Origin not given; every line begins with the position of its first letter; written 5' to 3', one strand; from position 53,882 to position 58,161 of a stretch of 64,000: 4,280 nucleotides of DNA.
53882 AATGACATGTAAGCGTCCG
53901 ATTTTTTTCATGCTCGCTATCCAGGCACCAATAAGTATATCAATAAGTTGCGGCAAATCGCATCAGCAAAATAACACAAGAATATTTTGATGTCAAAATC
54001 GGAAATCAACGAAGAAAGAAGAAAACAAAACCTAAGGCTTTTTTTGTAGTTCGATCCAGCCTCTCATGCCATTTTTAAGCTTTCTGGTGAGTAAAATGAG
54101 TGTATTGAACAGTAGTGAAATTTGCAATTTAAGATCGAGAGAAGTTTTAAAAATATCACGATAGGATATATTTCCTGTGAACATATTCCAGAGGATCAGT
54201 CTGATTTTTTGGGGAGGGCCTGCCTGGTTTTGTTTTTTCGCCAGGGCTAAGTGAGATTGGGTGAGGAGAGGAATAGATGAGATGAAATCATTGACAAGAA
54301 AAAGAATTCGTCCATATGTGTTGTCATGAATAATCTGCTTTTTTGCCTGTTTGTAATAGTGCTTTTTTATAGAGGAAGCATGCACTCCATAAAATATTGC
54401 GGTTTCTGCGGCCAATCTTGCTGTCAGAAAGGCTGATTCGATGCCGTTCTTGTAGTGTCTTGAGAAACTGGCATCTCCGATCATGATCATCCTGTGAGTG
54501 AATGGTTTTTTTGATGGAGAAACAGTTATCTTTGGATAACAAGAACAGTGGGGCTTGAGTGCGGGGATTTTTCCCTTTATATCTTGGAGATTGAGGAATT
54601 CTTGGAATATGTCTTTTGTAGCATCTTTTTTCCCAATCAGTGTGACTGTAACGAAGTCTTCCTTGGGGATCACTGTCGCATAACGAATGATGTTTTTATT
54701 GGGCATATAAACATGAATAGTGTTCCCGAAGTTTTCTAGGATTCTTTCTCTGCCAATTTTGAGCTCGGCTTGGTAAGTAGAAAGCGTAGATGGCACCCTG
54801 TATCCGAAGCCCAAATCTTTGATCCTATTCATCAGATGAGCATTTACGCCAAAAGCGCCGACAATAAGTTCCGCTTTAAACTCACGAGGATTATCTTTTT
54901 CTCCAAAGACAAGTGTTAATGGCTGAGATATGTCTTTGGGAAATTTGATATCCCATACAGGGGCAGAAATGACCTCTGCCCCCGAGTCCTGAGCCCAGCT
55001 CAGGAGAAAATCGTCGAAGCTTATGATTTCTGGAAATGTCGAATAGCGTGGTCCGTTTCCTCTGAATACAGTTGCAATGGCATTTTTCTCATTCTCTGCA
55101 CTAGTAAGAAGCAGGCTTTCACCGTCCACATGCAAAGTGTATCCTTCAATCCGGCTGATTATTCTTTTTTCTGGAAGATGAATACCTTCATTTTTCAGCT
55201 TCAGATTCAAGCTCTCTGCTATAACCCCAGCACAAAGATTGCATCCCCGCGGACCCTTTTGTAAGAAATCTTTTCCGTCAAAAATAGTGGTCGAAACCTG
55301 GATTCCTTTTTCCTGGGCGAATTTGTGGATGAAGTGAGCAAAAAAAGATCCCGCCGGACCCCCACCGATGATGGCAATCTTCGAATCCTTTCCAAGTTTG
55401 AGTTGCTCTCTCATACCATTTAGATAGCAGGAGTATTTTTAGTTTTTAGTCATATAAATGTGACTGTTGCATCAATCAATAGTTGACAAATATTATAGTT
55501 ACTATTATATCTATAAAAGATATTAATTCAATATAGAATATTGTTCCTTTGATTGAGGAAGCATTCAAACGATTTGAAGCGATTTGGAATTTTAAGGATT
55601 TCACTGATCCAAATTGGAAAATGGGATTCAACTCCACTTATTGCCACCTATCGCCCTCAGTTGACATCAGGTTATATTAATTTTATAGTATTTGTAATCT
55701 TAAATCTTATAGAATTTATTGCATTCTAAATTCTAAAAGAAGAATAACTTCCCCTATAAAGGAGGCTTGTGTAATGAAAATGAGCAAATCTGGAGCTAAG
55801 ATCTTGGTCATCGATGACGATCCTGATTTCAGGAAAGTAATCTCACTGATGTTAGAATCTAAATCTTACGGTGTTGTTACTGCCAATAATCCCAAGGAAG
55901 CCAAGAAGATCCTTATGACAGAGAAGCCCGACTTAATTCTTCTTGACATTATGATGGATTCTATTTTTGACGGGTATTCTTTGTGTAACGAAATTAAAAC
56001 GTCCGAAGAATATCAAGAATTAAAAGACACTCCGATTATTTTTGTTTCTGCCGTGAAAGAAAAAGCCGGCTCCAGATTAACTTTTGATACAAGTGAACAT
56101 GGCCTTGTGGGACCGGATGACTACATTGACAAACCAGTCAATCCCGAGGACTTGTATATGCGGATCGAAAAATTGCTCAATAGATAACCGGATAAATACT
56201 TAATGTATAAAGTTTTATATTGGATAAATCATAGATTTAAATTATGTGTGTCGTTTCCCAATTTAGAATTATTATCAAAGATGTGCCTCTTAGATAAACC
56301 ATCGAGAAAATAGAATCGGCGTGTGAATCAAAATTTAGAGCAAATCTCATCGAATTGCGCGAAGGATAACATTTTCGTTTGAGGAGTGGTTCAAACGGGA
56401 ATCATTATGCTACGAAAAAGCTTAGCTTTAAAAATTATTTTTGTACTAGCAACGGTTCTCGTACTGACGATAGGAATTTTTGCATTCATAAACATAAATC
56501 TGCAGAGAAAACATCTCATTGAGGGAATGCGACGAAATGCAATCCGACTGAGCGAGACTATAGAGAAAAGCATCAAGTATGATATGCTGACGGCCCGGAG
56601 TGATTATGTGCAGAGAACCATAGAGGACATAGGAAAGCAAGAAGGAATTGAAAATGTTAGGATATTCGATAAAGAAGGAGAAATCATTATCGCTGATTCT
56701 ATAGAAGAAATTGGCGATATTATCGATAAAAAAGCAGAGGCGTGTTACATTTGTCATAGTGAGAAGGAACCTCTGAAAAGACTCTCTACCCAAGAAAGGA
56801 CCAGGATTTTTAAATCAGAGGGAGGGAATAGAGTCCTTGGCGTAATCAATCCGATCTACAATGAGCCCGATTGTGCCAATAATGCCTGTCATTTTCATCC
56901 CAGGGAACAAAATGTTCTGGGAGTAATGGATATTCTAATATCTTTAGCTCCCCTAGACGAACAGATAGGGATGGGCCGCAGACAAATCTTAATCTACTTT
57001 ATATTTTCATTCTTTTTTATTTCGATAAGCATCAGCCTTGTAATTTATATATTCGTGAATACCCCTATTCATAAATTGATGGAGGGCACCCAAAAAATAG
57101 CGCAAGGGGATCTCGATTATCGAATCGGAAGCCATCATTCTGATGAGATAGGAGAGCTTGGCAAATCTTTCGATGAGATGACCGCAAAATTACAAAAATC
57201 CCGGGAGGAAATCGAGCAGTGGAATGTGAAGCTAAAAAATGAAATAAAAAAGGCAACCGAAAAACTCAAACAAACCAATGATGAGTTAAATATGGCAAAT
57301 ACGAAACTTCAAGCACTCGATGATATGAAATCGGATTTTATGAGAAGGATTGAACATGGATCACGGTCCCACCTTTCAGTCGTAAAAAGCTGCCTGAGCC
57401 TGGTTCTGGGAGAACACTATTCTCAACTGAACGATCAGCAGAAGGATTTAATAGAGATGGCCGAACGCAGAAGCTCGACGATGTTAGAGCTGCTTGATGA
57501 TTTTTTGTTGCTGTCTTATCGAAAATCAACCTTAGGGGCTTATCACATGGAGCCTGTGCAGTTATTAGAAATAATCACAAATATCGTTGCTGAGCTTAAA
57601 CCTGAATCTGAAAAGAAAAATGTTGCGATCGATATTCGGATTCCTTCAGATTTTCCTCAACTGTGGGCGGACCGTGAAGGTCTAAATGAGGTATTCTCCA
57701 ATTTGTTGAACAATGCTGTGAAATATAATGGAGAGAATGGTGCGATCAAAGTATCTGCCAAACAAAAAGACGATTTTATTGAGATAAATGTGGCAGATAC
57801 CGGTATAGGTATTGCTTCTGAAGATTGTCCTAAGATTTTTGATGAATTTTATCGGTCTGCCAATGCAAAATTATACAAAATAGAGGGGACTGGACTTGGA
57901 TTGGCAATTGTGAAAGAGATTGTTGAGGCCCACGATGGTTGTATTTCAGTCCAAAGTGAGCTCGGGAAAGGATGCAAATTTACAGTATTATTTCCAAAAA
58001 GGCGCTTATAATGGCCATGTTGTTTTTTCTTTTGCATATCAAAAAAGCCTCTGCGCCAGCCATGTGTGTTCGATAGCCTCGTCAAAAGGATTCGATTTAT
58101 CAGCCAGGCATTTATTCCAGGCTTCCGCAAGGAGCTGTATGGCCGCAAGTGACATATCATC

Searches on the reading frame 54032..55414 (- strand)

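Call 4: search_protein_families(library=pfam, proteins=[window:54032-55414:-], max_evalue=0.01)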
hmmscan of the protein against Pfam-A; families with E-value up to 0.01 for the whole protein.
window:54032-55414:- (460 aa): 0 families

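Call 5: search_protein_families(library=ncbifam, proteins=[window:54032-55414:-], max_evalue=0.01)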
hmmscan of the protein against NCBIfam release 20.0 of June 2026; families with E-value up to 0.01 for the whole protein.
window:54032-55414:- (460 aa): 4 families
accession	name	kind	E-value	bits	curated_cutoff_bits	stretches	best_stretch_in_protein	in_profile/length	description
TIGR02032.1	GG-red-SF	subfamily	1.7e-14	54.2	158.8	1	15-338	5-296/297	geranylgeranyl reductase family protein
TIGR02023.1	BchP-ChlP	subfamily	1.3e-12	47.4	343.3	1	131-360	92-320/388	geranylgeranyl diphosphate reductase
TIGR02028.1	ChlP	equivalog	4.2e-08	32.3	505.3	1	13-347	3-312/398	geranylgeranyl reductase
NF049967.1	QhpG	equivalog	8.8e-05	21.6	240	0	132-216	86-163/423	flavin-dependent monooxygenase QhpG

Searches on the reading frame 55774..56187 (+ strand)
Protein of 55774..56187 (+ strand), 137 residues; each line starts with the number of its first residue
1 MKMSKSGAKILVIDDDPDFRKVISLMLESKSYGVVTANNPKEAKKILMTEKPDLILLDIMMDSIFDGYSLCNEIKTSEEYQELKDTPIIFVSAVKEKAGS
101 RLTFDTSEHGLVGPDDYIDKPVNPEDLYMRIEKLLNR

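Call 4: search_protein_families(library=pfam, proteins=[window:55774-56187:+], max_evalue=0.01)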
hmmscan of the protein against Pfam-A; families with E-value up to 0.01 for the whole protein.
window:55774-56187:+ (137 aa): 1 family
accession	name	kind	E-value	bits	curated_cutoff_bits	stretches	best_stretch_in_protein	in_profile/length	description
PF00072.30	Response_reg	-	4.2e-22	78.8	30.2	1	10-131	1-110/111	Response regulator receiver domain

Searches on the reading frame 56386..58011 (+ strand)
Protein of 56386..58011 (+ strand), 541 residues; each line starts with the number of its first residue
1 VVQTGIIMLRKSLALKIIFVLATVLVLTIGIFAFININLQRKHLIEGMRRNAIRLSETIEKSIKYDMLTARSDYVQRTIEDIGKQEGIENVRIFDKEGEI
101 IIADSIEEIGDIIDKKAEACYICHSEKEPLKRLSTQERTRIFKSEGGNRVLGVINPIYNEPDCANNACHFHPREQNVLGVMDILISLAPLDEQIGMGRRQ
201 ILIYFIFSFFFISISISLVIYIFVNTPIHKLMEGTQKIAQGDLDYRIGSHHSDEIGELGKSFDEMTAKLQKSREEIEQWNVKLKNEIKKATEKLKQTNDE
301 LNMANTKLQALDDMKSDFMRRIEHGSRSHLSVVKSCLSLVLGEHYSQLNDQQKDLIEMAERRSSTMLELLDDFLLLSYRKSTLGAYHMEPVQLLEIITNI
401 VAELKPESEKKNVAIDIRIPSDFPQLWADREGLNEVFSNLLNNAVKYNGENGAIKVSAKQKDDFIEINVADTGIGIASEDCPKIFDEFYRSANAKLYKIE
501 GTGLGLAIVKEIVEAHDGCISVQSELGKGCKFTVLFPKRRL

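Call 4: search_protein_families(library=pfam, proteins=[window:56386-58011:+], max_evalue=0.01)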
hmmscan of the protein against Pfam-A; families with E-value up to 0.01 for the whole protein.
window:56386-58011:+ (541 aa): 11 families
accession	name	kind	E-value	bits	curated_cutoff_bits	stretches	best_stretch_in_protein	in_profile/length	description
PF02518.31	HATPase_c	-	4e-30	104.9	26.4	1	429-539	2-110/111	Histidine kinase-, DNA gyrase B-, and HSP90-like ATPase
PF00672.30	HAMP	-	5.5e-13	49.5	25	1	224-270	6-52/53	HAMP domain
PF14501.12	HATPase_c_5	-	4.2e-05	23.8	22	1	433-525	6-91/102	GHKL domain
PF00512.31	HisKA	-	0.0001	22.7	26.9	1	314-378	1-62/66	His Kinase A (phospho-acceptor) domain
PF13581.12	HATPase_c_2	-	0.00083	19.8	27.4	1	434-515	37-111/127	Histidine kinase-like ATPase domain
PF13863.11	DUF4200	-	0.0015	19.3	29.7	1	263-330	9-76/119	Domain of unknown function (DUF4200)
PF23846.1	Cache_WalK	-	0.002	19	27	1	75-160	2-80/92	WalK sensor protein kinase Chache domain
PF21563.3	Mcp40H-20_sensor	-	0.0025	18.5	27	0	59-187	3-111/112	Methyl-accepting chemotaxis sensory transducer, class 40H, sensor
PF15619.11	Lebercilin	-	0.0036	17.3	34.3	1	250-317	43-113/193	Ciliary protein causing Leber congenital amaurosis disease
PF12420.13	DUF3671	-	0.0037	17.2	34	1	8-226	150-212/223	Fam-L, Fam-M like protein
PF24525.1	TTC3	-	0.0099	15.8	27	0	249-330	33-114/250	TTC3, helical domain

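Call 5: search_protein_families(library=ncbifam, proteins=[window:56386-58011:+], max_evalue=0.01)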
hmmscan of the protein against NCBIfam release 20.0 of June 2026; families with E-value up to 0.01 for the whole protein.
window:56386-58011:+ (541 aa): 96 families (the best 25 are shown)
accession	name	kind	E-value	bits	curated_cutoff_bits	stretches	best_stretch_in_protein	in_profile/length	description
NF033092.0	HK_WalK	equivalog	1.4e-63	215.5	725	2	306-537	363-593/594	cell wall metabolism sensor histidine kinase WalK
NF046044.1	PnpS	equivalog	1.4e-56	192.3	400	2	306-537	161-390/390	two-component system histidine kinase PnpS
TIGR02966.1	phoR_proteo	equivalog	1.2e-51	175.7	334.2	1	306-536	105-333/333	phosphate regulon sensor histidine kinase PhoR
NF045911.1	TCSHisKinNblS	equivalog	5.8e-47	160.4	1000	2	307-532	380-614/621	two-component system sensor histidine kinase NblS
TIGR02956.1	TMAO_torS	equivalog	2e-44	152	676.5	1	190-534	322-678/967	TMAO reductase system sensor histidine kinase/response regulator TorS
NF012163.2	BaeS_SmeS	equivalog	1.6e-43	149.3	500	2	289-534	214-454/457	sensor histidine kinase efflux regulator BaeS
NF040691.1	MtrAB_MtrB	equivalog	6.3e-43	147.5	450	2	289-539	245-493/507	MtrAB system histidine kinase MtrB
NF007837.0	PRK10549.1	equivalog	2.6e-42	145.1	603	2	291-538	216-458/466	envelope stress sensor histidine kinase BaeS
NF008318.0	PRK11107.1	equivalog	1e-41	143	890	1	17-535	11-515/920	two-component sensor histidine kinase BarA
NF041735.1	hist_kin_RppB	equivalog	1.1e-41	143.1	400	1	321-537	222-438/438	two-component system sensor histidine kinase RppB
NF033091.0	HK_VanS_ACDEFG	equivalog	2.3e-40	138.5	400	1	260-535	20-291/293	vancomycin resistance histidine kinase VanS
TIGR01386.1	cztS_silS_copS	subfamily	6.6e-40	137.5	292.55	2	288-537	214-457/457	heavy metal sensor histidine kinase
NF045595.1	HK_scytonemin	equivalog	8.4e-40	136.8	865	1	294-539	394-636/637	scytonemin biosynthesis sensor histidine kinase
NF008312.0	PRK11100.1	equivalog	1.4e-39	136.2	356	2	293-538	235-474/477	two-component system sensor histidine kinase CreC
NF008468.0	PRK11360.1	equivalog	4.6e-39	134.3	646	1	386-539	460-609/616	two-component system sensor histidine kinase AtoS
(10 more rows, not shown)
